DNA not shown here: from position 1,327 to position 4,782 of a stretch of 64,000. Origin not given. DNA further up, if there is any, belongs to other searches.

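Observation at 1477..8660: ABC-transporter-dependent glycan operon whose terminator, coiled-coil ruler and polymerase are fused in one 1051-aa protein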

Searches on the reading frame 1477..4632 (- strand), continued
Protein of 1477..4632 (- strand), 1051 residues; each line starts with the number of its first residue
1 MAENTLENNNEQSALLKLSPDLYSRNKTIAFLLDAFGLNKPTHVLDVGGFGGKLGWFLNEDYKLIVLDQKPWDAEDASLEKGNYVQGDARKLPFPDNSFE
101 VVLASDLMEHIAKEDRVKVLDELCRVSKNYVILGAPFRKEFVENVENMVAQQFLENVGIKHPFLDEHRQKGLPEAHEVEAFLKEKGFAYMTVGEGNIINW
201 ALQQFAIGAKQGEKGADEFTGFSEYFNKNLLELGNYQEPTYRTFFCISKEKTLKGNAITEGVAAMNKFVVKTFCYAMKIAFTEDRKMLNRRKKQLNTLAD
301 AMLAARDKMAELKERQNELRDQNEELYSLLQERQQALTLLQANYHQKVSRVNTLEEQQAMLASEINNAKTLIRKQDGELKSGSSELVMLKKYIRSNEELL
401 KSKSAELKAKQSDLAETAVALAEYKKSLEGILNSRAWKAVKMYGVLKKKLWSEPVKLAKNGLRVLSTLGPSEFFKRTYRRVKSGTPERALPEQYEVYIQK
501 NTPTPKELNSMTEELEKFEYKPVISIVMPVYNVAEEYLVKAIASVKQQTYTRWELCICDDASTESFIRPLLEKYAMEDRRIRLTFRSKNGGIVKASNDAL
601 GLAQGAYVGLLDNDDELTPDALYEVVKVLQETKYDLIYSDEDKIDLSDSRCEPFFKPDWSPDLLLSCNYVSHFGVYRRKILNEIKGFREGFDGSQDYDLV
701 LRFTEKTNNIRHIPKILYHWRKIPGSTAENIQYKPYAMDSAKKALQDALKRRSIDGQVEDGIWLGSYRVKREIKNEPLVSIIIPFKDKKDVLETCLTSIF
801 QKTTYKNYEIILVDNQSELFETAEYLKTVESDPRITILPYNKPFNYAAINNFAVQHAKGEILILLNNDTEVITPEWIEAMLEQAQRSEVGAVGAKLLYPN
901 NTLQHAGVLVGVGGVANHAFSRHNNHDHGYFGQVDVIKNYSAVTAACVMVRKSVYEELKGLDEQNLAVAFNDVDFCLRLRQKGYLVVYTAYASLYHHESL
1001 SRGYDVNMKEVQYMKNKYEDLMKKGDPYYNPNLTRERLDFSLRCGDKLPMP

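Call 21: find_encoding_contigs(protein=P0005, flank=10000, max_places=1)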
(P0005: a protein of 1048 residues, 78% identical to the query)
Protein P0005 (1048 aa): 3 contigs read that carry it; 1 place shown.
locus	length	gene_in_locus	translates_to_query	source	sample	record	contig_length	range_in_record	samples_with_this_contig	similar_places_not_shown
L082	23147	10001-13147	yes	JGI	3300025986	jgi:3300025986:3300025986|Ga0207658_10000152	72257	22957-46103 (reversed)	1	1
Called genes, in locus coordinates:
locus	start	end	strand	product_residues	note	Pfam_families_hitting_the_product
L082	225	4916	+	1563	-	PF00395:SLH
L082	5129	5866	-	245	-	PF00535:Glycos_transf_2, PF13641:Glyco_tranf_2_3 (weak)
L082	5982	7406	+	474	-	PF09913:DUF2142 (faint), PF13231:PMT_2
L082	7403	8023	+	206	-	-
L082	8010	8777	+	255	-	PF01061:ABC2_membrane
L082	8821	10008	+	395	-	PF02463:SMC_N (faint), PF13175:AAA_15 (weak), PF00005:ABC_tran, PF13304:AAA_21 (faint), PF14524:Wzt_C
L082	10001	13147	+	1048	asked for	PF08241:Methyltransf_11, PF13649:Methyltransf_25, PF13506:Glyco_transf_21 (faint), PF00535:Glycos_transf_2, PF10111:Glyco_tranf_2_2, PF13641:Glyco_tranf_2_3, PF13632:Glyco_trans_2_3 (weak)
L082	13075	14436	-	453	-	PF03721:UDPG_MGDP_dh_N, PF00984:UDPG_MGDP_dh, PF03720:UDPG_MGDP_dh_C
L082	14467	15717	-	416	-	PF05221:AdoHcyase, PF02826:2-Hacid_dh_C (weak), PF00670:AdoHcyase_NAD, PF07991:KARI_N (weak)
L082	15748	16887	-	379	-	PF00438:S-AdoMet_synt_N, PF02772:S-AdoMet_synt_M, PF02773:S-AdoMet_synt_C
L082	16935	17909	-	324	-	PF01073:3Beta_HSD, PF01370:Epimerase, PF02719:Polysacc_synt_2 (weak), PF07993:NAD_binding_4 (faint), PF16363:GDP_Man_Dehyd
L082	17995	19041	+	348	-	PF00535:Glycos_transf_2, PF13641:Glyco_tranf_2_3, PF13632:Glyco_trans_2_3 (weak)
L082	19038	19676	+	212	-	PF02397:Bac_transf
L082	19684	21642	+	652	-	PF00515:TPR_1 (faint), PF07719:TPR_2 (faint), PF13414:TPR_11 (faint), PF04932:Wzy_C, PF13181:TPR_8 (faint)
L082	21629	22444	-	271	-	PF02578:Cu-oxidase_4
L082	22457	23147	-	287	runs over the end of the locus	PF01256:Carb_kinase, PF08543:Phos_pyr_kin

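Call 22: find_encoding_contigs(protein=P0018, flank=10000, max_places=1)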
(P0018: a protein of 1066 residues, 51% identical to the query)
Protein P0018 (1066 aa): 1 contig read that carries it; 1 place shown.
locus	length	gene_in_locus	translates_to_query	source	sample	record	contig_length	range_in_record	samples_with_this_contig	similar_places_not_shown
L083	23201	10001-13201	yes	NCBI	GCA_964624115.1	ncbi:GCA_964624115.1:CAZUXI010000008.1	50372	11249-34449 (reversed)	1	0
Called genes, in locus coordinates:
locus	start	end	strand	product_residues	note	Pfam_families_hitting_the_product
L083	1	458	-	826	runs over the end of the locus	PF00912:Transgly, PF00905:Transpeptidase, PF06832:BiPBP_C (weak)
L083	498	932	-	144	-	PF12728:HTH_17 (faint)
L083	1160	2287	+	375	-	PF00226:DnaJ, PF01556:DnaJ_C, PF00684:DnaJ_CXXCXGXG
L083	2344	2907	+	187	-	-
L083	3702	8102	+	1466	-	PF00395:SLH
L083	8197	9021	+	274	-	PF01061:ABC2_membrane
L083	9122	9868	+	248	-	PF02463:SMC_N (faint), PF00005:ABC_tran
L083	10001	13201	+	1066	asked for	PF08241:Methyltransf_11, PF13649:Methyltransf_25, PF13847:Methyltransf_31 (faint), PF00535:Glycos_transf_2, PF10111:Glyco_tranf_2_2, PF13641:Glyco_tranf_2_3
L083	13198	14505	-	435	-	PF03446:NAD_binding_2 (faint), PF03721:UDPG_MGDP_dh_N, PF00984:UDPG_MGDP_dh, PF03720:UDPG_MGDP_dh_C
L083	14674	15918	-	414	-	PF05221:AdoHcyase, PF00670:AdoHcyase_NAD, PF02826:2-Hacid_dh_C (weak), PF07991:KARI_N (weak)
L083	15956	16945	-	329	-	PF04321:RmlD_sub_bind, PF01073:3Beta_HSD, PF01370:Epimerase, PF02719:Polysacc_synt_2 (weak), PF07993:NAD_binding_4, PF16363:GDP_Man_Dehyd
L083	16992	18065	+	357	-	PF00535:Glycos_transf_2, PF13641:Glyco_tranf_2_3, PF13632:Glyco_trans_2_3 (weak)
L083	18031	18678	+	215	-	PF02397:Bac_transf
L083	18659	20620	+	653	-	PF04932:Wzy_C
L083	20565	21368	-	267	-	PF02578:Cu-oxidase_4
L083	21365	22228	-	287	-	PF01256:Carb_kinase, PF08543:Phos_pyr_kin (faint)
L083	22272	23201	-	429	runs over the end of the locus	PF03952:Enolase_N, PF00113:Enolase_C, PF07476:MAAL_C (faint), PF13378:MR_MLE_C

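Call 33: search_protein_families(library=pfam, proteins=[L081:6361-7905:+, L081:7976-8788:+, L081:8772-10004:+, L081:9986-12958:+, L081:12973-14265:+, L081:14267-15151:+, L035:8711-12187:+, L035:12295-14931:+, L035:6761-8167:-, L035:3344-5473:+], max_evalue=0.0001)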
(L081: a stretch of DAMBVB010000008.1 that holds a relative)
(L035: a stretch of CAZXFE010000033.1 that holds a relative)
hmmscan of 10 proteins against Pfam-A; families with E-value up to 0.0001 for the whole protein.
L081:6361-7905:+ (514 aa): 1 family
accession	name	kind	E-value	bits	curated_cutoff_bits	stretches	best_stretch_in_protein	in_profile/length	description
PF04932.20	Wzy_C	-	6e-23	81.7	31.7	1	259-448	2-149/149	O-Antigen ligase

L081:7976-8788:+ (270 aa): 1 family
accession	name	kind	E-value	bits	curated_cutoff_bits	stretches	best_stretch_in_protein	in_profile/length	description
PF01061.29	ABC2_membrane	-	5.4e-31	108.2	26.9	1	21-224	5-204/211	ABC-2 type transporter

L081:8772-10004:+ (410 aa): 3 families
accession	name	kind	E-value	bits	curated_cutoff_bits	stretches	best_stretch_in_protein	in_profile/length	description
PF00005.33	ABC_tran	-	6.9e-25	88.7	25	1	47-179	1-136/137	ABC transporter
PF14524.12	Wzt_C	-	1.2e-13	51.7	30.4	1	292-401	27-142/143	Wzt C-terminal domain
PF13476.12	AAA_23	-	2.3e-05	25.6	27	1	44-81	7-43/201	AAA domain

L081:9986-12958:+ (990 aa): 6 families
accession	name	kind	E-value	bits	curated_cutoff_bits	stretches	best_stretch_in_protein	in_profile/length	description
PF00535.33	Glycos_transf_2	-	1.3e-44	152.5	23.3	2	471-584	1-112/168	Glycosyl transferase family 2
PF10111.15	Glyco_tranf_2_2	-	1.8e-16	60.9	27.3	2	727-926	1-199/276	Glycosyltransferase like family 2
PF08241.18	Methyltransf_11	-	7.8e-08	33.3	21.2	1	67-122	38-93/95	Methyltransferase domain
PF13641.12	Glyco_tranf_2_3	-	5e-07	30.4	27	1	726-945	3-213/230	Glycosyltransferase like family 2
PF13649.12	Methyltransf_25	-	3.4e-06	28.1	27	1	69-119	47-96/97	Methyltransferase domain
PF13489.12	Methyltransf_23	-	3.5e-05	24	27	1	28-121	19-114/164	Methyltransferase domain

L081:12973-14265:+ (430 aa): 2 families
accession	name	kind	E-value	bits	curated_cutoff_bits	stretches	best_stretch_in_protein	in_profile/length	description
PF21374.3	WsaF_N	-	3e-63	213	27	1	51-207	1-156/156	WsaF, N-terminal domain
PF22772.2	WsaF_C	-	4.9e-50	169.2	27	1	250-381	1-132/133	WsaF, C-terminal domain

L081:14267-15151:+ (294 aa): 2 families
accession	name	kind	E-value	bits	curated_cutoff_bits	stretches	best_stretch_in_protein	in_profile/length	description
PF00483.29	NTP_transferase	-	1.8e-83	280.3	21.2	1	6-242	1-243/245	Nucleotidyl transferase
PF12804.13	NTP_transf_3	-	1.5e-08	35.4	27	1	7-138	1-122/160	MobA-like NTP transferase domain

L035:8711-12187:+ (1158 aa): 9 families
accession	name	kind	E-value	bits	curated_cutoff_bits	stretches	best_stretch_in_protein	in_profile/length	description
PF00535.33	Glycos_transf_2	-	7e-47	159.9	23.3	2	636-796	1-167/168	Glycosyl transferase family 2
PF13641.12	Glyco_tranf_2_3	-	2e-22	80.8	27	2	890-1109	1-216/230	Glycosyltransferase like family 2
PF13692.12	Glyco_trans_1_4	-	1e-19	71.6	27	1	248-382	3-141/142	Glycosyl transferases group 1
PF10111.15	Glyco_tranf_2_2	-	2.6e-19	70.2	27.3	1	636-822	1-206/276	Glycosyltransferase like family 2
PF00534.26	Glycos_transf_1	-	6.7e-19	68.5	26.4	1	238-390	7-165/172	Glycosyl transferases group 1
PF13439.12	Glyco_transf_4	-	6.1e-16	59.3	28.5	1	23-226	3-165/170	Glycosyltransferase Family 4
PF13579.12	Glyco_trans_4_4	-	1.2e-14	55.4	29.7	1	23-225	2-157/158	Glycosyl transferase 4-like domain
PF13632.12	Glyco_trans_2_3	-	3.7e-08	33.8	27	0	1049-1116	69-129/198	Glycosyl transferase family group 2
PF20706.3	GT4-conflict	-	8.4e-06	25.4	26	1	225-360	171-322/385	Family 4 Glycosyltransferase in conflict systems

L035:12295-14931:+ (878 aa): 1 family
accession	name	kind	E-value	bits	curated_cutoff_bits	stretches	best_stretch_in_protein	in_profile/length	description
PF00884.28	Sulfatase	-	5.6e-23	82.1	25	1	209-535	17-301/301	Sulfatase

L035:6761-8167:- (468 aa): 2 families
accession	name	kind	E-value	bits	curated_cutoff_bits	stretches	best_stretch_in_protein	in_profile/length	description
PF13489.12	Methyltransf_23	-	2.2e-06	27.9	27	1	296-423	28-132/164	Methyltransferase domain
PF08242.18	Methyltransf_12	-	1.5e-05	26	30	1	296-389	2-79/98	Methyltransferase domain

L035:3344-5473:+ (709 aa): 8 families
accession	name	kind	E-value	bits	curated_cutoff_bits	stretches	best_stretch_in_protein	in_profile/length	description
PF13489.12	Methyltransf_23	-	4.2e-31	108.3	27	2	467-606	23-163/164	Methyltransferase domain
PF08241.18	Methyltransf_11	-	4.4e-24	85.4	21.2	2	194-298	1-95/95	Methyltransferase domain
PF13649.12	Methyltransf_25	-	5.8e-22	78.6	27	2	193-294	1-97/97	Methyltransferase domain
PF13847.12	Methyltransf_31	-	8.7e-15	55.1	27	1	192-298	6-109/145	Methyltransferase domain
PF08242.18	Methyltransf_12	-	1.8e-13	51.5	30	1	471-560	1-97/98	Methyltransferase domain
PF07021.18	MetW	-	1.2e-09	38.5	21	1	468-537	15-86/193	Methionine biosynthesis protein MetW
PF01209.24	Ubie_methyltran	-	1.7e-05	24.7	20.1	0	192-298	50-151/233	ubiE/COQ5 methyltransferase family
PF14524.12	Wzt_C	-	2.4e-05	24.8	30.4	1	5-107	5-105/143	Wzt C-terminal domain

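Call 42: predict_structure(alignment_id=A1)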
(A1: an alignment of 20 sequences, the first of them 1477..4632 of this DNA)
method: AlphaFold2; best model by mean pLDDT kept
length: 1051 residues; sequences in the alignment: 20
mean_pLDDT: 72.9   pTM: 0.47
mean pLDDT of the five models: 72.9, 72.1, 70.3, 69.9, 68.2
residues with pLDDT >= 90: 228; 70-90: 454; 50-70: 187; < 50: 182
segments of 3 or more residues with pLDDT < 50: 1-10, 315-330, 430-432, 479-498, 641-671, 719-729, 903-945, 999-1006, 1024-1051
pLDDT, mean of each block of 10 residues (from residue 1): 33 79 91 84 88 84 89 69 85 92 90 91 93 92 89 80 86 92 90 91 81 60 89 90 90 76 85 89 79 71 65 50 40 56 69 72 70 71 71 73 73 67 52 51 58 59 58 58 37 44 72 87 93 81 89 93 81 92 89 89 92 79 87 79 45 42 45 81 88 78 81 56 42 66 82 79 64 88 88 91 94 90 90 93 81 93 86 88 82 70 39 28 42 33 60 91 69 72 70 64 47 67 46 30 26 29
secondary structure, 60 per line:
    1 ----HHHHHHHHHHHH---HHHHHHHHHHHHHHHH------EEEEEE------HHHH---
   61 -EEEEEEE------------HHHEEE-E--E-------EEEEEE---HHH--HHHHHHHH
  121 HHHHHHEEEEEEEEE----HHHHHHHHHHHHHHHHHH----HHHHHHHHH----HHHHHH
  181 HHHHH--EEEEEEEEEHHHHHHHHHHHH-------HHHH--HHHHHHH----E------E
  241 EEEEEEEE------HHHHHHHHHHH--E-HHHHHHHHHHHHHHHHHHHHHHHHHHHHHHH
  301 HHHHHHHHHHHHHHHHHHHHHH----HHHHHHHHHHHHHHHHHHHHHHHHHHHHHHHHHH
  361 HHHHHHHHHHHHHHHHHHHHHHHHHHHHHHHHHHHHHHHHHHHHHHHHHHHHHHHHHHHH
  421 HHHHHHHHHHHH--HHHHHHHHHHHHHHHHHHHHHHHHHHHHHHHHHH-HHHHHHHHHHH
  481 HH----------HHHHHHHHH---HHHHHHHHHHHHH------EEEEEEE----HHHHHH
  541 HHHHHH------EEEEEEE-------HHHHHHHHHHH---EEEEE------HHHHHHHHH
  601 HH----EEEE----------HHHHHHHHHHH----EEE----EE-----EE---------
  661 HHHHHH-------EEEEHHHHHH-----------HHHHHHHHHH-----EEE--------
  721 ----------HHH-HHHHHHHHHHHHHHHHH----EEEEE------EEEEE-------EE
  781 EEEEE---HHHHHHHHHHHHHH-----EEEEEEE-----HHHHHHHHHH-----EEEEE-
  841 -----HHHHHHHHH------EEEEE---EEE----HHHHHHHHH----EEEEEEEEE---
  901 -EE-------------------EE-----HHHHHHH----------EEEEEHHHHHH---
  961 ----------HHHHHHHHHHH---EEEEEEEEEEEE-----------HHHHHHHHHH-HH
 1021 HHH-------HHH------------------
elements in order (helices of 4 or more, strands of 3 or more residues): H5-16 H20-35 E42-47 H54-57 E62-68 E84-86 E99-104 H113-126 E127-135 H140-157 H162-170 H175-185 E188-196 H197-208 H216-219 H222-228 E240-248 H255-265 H270-322 H327-432 H435-468 H470-482 H493-501 H505-517 E524-530 H535-546 E553-559 H567-577 E581-585 H592-602 E607-610 H621-631 E636-638 H661-666 E674-677 H678-683 H695-704 E710-712 H735-751 E756-760 E767-771 E779-785 H789-802 E808-814 H820-829 E835-839 H846-854 E861-865 E869-871 H876-884 E889-897 H930-936 E947-951 H952-957 H971-981 E985-996 H1008-1017 H1019-1023
